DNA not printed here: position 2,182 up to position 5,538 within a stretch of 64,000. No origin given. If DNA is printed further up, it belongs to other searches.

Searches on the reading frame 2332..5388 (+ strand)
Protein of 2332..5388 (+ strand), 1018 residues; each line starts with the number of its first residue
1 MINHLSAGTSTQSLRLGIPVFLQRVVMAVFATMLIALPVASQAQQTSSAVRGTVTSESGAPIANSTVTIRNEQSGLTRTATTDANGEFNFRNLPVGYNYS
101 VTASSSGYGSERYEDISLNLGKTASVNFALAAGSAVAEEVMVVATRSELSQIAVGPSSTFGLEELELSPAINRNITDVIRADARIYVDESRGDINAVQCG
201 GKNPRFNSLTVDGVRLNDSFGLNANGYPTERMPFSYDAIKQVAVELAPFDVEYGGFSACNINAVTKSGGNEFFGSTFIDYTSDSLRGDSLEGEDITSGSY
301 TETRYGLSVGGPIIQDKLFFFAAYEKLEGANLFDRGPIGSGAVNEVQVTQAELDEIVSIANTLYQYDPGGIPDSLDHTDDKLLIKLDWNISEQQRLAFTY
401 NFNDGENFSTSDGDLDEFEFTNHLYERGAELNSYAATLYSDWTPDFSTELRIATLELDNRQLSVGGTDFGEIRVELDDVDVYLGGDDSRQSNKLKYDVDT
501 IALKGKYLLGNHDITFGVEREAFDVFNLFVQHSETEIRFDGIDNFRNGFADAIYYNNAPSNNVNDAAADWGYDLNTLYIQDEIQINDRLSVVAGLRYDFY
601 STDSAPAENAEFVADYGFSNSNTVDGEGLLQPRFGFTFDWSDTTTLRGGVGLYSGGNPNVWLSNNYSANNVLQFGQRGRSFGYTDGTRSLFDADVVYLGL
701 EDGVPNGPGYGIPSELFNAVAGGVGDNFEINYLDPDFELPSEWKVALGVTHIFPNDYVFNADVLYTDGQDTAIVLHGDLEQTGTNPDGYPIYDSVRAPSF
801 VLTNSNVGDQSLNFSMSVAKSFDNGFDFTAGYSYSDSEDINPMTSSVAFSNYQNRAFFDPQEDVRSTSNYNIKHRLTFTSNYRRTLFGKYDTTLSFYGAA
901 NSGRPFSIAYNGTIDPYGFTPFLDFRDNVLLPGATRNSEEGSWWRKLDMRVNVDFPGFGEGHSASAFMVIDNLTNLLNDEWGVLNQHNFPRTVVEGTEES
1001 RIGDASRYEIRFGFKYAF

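Call 85: search_protein_families(library=pfam, proteins=[window:2332-5388:+], max_evalue=0.00001)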
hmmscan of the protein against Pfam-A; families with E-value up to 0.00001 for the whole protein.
window:2332-5388:+ (1018 aa): 4 families
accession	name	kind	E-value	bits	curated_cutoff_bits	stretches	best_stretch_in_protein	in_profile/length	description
PF25183.1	OMP_b-brl_4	-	1.9e-37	129.6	30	2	376-891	151-683/838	Outer membrane beta barrel domain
PF13620.12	CarboxypepD_reg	-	3.5e-24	85.4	32.3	1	50-130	2-81/82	Carboxypeptidase regulatory-like domain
PF13715.12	CarbopepD_reg_2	-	2.6e-10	40.6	32.2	1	50-142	1-88/88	CarboxypepD_reg-like domain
PF00593.30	TonB_dep_Rec_b-barrel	-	2.7e-07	31.2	27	1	388-652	2-239/436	TonB dependent receptor-like, beta-barrel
